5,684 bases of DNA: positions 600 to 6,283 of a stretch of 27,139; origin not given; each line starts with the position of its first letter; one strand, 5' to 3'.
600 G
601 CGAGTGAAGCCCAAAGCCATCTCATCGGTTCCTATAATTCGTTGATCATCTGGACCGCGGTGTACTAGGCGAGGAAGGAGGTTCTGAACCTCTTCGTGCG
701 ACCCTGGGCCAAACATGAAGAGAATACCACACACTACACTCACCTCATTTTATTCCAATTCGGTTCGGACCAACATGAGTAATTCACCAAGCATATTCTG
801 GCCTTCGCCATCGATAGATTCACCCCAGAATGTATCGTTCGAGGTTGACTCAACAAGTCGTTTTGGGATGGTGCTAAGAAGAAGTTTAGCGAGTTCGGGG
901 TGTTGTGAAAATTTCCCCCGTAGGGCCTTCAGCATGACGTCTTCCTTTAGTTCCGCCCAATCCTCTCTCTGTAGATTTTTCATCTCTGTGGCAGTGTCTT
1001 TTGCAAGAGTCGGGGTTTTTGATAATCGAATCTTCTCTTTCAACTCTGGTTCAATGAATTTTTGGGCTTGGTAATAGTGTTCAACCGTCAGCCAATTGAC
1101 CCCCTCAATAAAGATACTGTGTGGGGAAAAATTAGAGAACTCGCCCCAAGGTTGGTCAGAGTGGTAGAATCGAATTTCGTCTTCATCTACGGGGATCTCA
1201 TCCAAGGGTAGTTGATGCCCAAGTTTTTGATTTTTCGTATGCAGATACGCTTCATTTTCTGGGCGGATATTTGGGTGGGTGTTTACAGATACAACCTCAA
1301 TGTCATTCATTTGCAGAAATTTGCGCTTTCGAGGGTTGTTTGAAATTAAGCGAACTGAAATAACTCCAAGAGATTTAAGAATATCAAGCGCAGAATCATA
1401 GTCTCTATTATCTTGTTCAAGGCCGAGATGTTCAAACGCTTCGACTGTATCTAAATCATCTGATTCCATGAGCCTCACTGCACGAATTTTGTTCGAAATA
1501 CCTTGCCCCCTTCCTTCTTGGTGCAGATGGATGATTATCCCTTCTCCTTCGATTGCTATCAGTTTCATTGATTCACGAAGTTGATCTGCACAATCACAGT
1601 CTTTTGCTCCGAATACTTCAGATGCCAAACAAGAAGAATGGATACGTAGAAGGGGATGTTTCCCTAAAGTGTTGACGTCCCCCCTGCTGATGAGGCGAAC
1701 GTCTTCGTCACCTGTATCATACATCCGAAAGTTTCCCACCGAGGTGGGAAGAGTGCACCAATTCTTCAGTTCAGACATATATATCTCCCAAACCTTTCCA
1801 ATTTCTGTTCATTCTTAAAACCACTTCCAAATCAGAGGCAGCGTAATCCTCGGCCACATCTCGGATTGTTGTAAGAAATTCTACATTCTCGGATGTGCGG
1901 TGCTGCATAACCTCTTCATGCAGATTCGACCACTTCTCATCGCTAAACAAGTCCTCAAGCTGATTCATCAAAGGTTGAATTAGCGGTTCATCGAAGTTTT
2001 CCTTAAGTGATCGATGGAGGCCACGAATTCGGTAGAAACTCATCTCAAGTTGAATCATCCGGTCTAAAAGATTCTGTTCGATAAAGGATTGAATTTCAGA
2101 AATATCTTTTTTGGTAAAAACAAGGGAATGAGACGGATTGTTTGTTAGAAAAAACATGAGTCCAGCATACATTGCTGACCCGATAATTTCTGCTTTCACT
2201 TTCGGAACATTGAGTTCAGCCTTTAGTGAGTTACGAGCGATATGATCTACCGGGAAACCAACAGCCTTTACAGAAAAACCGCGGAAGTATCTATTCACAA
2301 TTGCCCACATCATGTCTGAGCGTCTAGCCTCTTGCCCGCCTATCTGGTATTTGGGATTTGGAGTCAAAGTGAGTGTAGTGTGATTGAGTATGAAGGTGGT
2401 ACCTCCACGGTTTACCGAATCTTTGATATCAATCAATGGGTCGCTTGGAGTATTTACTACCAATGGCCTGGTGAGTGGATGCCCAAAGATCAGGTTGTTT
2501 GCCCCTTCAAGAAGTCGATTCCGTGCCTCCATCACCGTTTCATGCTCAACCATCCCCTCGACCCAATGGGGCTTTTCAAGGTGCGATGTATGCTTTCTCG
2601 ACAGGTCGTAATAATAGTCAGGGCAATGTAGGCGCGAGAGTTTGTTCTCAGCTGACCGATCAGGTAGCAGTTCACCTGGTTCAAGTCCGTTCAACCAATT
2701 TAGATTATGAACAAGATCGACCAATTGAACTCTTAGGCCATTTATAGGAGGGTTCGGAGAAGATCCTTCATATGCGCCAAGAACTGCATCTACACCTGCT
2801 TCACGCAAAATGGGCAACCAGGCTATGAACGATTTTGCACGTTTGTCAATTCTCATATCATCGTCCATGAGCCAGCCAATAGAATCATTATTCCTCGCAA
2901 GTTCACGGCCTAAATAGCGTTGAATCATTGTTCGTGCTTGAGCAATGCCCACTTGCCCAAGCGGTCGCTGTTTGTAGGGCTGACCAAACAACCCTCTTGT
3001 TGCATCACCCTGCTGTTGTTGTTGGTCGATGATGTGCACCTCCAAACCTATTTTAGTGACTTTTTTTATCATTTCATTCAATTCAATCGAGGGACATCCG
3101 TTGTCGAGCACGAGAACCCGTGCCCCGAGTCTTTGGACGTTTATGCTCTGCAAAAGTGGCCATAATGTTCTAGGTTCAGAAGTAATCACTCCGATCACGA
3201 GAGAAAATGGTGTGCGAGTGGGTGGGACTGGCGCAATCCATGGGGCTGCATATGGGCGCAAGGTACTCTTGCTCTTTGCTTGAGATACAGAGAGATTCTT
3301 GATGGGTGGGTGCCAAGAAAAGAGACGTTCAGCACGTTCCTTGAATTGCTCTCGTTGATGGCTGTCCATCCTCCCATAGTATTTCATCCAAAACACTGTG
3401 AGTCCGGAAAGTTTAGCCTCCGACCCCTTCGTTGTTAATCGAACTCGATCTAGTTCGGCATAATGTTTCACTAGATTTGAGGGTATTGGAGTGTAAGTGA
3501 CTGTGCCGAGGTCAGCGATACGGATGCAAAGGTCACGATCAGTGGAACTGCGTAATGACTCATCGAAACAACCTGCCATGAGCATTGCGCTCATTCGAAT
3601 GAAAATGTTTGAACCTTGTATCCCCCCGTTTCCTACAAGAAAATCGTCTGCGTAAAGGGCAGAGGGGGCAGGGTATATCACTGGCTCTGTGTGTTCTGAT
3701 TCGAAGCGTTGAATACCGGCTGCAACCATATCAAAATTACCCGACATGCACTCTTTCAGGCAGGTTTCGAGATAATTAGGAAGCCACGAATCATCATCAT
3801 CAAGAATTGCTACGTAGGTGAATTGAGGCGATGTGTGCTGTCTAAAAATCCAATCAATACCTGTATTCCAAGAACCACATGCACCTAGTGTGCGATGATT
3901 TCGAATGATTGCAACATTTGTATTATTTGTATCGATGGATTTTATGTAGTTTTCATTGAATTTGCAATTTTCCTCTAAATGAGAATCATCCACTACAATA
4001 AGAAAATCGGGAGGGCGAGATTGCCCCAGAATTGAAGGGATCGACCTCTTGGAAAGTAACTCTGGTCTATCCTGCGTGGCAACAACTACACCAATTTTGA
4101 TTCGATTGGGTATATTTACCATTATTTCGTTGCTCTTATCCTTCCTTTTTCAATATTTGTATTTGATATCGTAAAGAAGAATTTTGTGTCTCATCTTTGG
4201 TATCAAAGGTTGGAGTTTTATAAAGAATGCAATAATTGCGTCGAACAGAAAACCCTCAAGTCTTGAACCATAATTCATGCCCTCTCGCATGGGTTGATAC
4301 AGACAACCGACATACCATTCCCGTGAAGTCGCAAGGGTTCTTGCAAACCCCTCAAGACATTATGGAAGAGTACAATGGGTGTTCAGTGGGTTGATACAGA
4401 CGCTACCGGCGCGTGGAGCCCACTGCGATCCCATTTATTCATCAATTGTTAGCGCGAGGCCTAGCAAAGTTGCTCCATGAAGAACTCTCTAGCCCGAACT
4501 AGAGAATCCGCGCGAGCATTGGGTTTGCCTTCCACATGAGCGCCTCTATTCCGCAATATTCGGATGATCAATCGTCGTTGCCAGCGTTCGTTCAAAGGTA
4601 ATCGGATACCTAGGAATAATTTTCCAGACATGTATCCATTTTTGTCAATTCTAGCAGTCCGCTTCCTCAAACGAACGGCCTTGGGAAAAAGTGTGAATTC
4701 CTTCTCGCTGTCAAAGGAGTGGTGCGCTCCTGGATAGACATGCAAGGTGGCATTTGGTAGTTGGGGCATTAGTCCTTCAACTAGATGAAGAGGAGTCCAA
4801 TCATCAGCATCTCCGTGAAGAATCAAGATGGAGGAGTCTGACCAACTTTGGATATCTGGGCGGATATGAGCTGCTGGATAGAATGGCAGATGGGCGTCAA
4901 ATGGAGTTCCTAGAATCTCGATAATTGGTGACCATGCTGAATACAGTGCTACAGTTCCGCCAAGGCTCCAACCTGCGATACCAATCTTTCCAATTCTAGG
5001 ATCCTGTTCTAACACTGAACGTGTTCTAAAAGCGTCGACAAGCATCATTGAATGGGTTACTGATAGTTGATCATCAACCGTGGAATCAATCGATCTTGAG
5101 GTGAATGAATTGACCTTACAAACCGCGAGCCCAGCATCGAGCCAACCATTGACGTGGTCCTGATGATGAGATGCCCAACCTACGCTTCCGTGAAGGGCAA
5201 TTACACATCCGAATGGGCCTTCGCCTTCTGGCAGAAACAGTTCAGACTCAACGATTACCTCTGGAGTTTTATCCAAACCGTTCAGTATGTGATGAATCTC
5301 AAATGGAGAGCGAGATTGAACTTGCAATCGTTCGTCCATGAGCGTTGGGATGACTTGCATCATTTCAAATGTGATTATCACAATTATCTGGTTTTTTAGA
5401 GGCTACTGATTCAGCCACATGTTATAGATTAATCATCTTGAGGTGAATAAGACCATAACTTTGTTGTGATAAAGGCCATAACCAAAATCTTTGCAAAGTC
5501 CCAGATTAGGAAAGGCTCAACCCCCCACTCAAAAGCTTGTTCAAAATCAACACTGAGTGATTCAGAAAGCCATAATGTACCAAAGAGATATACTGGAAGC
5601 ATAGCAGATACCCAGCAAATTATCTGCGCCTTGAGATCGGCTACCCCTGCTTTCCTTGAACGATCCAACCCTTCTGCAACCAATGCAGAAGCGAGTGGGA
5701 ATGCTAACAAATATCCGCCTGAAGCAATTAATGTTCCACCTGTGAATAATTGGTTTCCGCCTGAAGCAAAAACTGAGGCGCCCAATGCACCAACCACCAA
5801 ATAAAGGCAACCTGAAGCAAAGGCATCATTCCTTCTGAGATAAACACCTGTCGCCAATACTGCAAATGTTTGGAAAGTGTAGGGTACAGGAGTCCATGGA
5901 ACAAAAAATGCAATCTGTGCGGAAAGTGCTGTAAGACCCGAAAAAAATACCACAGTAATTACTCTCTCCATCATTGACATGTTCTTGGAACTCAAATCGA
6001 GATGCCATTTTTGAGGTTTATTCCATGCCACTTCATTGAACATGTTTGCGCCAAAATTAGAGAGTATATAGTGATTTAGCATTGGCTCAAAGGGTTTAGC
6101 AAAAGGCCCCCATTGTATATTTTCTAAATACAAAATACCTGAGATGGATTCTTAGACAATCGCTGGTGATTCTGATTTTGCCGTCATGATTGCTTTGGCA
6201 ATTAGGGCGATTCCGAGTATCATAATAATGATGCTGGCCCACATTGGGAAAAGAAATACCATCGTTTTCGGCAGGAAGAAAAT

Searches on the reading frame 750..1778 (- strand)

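Call 24: search_protein_families(library=pfam, proteins=[window:750-1778:-], max_evalue=0.001)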
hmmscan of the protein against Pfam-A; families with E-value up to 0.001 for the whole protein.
window:750-1778:- (342 aa): 2 families
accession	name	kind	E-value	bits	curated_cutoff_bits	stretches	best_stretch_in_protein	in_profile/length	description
PF00925.25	GTP_cyclohydro2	-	3.1e-42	144.4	23.3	1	8-164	6-162/165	GTP cyclohydrolase II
PF08719.17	NADAR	-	2e-34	119.7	35.1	1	204-341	2-162/163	NADAR domain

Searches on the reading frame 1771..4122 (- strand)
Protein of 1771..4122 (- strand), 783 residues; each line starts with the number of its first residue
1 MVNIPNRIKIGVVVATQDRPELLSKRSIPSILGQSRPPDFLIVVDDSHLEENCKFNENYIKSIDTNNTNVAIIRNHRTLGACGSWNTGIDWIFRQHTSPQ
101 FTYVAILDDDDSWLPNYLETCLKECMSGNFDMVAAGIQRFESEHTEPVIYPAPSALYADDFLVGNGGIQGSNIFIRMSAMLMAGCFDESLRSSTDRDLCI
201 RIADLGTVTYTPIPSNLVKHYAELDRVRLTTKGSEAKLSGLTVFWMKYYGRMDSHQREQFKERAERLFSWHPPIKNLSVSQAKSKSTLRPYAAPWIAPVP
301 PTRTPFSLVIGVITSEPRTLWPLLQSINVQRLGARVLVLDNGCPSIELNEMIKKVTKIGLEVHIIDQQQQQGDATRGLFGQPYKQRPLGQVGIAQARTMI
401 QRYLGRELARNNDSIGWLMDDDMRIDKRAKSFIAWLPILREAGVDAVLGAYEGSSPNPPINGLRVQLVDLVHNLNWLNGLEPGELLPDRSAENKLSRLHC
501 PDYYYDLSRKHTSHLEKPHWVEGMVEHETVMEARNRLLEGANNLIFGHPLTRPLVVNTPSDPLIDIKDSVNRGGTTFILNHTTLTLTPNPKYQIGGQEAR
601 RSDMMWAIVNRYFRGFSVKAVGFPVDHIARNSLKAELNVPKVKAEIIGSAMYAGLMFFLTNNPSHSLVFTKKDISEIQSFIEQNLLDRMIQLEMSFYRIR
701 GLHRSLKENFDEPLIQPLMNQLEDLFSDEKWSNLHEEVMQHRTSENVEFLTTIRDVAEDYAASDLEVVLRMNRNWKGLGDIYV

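Call 24: search_protein_families(library=pfam, proteins=[window:1771-4122:-], max_evalue=0.001)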
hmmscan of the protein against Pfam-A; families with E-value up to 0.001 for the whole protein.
window:1771-4122:- (783 aa): 1 family
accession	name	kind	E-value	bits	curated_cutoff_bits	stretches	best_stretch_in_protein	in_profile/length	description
PF00535.33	Glycos_transf_2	-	5.9e-14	52.8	23.3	1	13-145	3-123/168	Glycosyl transferase family 2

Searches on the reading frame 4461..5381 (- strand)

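Call 24: search_protein_families(library=pfam, proteins=[window:4461-5381:-], max_evalue=0.001)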
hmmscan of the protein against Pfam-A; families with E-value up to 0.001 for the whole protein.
window:4461-5381:- (306 aa): 2 families
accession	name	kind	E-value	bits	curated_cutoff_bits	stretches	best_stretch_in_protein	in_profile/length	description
PF01738.24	DLH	-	4.6e-10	39.9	21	1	100-228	64-193/217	Dienelactone hydrolase family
PF20408.4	Abhydrolase_11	-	0.00039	20.7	27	1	130-228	75-172/193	Alpha/beta hydrolase domain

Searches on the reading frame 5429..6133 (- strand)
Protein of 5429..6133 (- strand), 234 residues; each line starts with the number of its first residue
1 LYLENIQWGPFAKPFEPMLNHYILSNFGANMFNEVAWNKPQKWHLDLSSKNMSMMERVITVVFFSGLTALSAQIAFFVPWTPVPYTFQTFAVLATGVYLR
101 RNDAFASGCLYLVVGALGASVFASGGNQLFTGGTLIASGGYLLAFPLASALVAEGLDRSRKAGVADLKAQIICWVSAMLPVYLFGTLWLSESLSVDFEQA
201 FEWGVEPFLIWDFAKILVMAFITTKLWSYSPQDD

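Call 24: search_protein_families(library=pfam, proteins=[window:5429-6133:-], max_evalue=0.001)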
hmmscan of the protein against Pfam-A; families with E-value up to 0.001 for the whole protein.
window:5429-6133:- (234 aa): 1 family
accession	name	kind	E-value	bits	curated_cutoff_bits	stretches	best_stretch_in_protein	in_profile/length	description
PF02632.19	BioY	-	1.6e-28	99.8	25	1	81-227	2-139/140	BioY family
